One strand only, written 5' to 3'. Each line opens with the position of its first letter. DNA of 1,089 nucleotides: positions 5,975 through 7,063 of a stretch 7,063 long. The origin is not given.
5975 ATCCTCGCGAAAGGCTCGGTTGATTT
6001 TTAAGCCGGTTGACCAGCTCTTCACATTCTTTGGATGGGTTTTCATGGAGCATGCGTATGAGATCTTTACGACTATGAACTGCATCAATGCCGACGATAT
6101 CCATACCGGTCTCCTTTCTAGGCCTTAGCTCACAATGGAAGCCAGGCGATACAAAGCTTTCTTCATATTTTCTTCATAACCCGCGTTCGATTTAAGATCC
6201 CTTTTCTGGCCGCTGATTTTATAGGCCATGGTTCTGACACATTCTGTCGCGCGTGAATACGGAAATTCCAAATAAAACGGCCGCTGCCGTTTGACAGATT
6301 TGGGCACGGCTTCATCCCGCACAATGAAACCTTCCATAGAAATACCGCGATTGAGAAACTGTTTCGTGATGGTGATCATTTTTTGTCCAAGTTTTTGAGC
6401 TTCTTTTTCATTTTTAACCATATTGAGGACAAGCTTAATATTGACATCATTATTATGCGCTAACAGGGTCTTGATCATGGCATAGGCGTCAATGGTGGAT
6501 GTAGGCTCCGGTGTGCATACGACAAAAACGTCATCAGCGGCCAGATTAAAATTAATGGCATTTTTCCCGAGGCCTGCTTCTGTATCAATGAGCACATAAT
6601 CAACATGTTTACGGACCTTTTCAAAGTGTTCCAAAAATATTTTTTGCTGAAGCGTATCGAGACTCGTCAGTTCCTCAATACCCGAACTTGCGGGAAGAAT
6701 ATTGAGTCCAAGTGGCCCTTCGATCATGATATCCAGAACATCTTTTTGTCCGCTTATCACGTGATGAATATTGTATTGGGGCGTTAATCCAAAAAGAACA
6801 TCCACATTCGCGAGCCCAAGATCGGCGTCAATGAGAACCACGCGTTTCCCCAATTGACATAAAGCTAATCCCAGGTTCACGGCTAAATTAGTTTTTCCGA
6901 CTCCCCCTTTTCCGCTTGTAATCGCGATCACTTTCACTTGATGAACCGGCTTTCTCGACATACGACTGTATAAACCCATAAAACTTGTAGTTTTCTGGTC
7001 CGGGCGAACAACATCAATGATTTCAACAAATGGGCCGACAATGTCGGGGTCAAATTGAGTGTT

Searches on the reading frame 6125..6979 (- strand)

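Call 5: search_protein_families(library=pfam, proteins=[window:6125-6979:-])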
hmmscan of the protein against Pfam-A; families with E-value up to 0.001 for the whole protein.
window:6125-6979:- (284 aa): 8 families
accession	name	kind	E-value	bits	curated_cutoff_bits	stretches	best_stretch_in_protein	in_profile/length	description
PF13614.12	AAA_31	-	3.2e-22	79.7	27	1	16-182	2-174/177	AAA domain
PF01656.29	CbiA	-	2.5e-19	69.9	25.4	1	18-235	1-125/125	CobQ/CobB/MinD/ParA nucleotide binding domain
PF10609.15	ParA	-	1.6e-15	57.7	27.1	1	16-255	4-245/246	NUBPL iron-transfer P-loop NTPase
PF06564.18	CBP_BcsQ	-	8.4e-12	45.6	21.3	1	16-253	2-231/234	Cellulose biosynthesis protein BcsQ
PF00142.24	Fer4_NifH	-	5.8e-07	29.7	25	1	22-263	6-252/271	4Fe-4S iron sulfur cluster binding proteins, NifH/frxC family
PF09140.17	MipZ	-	6.8e-06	26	20.7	1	17-172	2-142/262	ATPase MipZ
PF02374.21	ArsA_ATPase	-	1.8e-05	24.6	24.3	1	20-53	5-38/305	Anion-transporting ATPase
PF07015.17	VirC1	-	0.00071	19.4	24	0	16-53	2-39/231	VirC1 protein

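Call 6: search_protein_families(library=ncbifam, proteins=[window:6125-6979:-])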
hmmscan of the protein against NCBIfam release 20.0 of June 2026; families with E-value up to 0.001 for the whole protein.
window:6125-6979:- (284 aa): 27 families (the best 25 are shown)
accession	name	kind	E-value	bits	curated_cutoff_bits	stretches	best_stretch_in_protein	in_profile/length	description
TIGR01969.1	minD_arch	subfamily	8e-39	133.3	201.75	1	17-265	2-240/251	cell division ATPase MinD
TIGR01968.1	minD_bact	equivalog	1.6e-38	132.5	212.9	1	16-275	2-256/261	septum site-determining protein MinD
TIGR03371.1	cellulose_yhjQ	equivalog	1.3e-17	64.1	157.85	1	15-252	1-238/246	cellulose biosynthesis protein BcsQ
NF008079.0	PRK10818.1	equivalog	1.1e-16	61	508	1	16-263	3-254/270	septum site-determining protein MinD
NF041546.1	ParA_partition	equivalog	1e-15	57.8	180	2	17-53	1-37/203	ParA family partition ATPase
TIGR01007.1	eps_fam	subfamily_domain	3.5e-15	56.1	108.05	1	13-194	15-196/204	polysaccharide biosynthesis tyrosine autokinase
NF041136.1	MrpORP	equivalog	3.1e-13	49.7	450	1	16-69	6-59/365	iron-sulfur cluster carrier protein MrpORP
TIGR03029.1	EpsG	equivalog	8.5e-13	48.1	313.8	1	14-138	102-225/274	chain length determinant protein tyrosine kinase EpsG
NF047398.1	AAA_KGGVGR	domain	3.4e-12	47.1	90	1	15-54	2-41/190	KGGVGR-motif variant AAA ATPase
NF008669.0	PRK11670.1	equivalog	7.9e-12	44.7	348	1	13-65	104-157/369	iron-sulfur cluster carrier protein ApbC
TIGR03018.1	pepcterm_TyrKin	hypoth_equivalog_domain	8.7e-12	44.8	230.65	1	9-172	29-196/207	XrtA-associated tyrosine autokinase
NF010259.0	PRK13705.1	equivalog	4.1e-10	39.2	725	1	5-178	96-289/388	plasmid-partitioning protein SopA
TIGR01005.1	eps_transp_fam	subfamily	2.5e-09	35.9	411.7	1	15-197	546-726/754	exopolysaccharide transport protein family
TIGR03815.1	CpaE_hom_Actino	equivalog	2.6e-08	33.4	154.45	1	6-178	102-275/340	septum site-determining protein Ssd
TIGR03453.1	partition_RepA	equivalog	4.8e-08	32.2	348.45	1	8-154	97-263/387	plasmid partitioning protein RepA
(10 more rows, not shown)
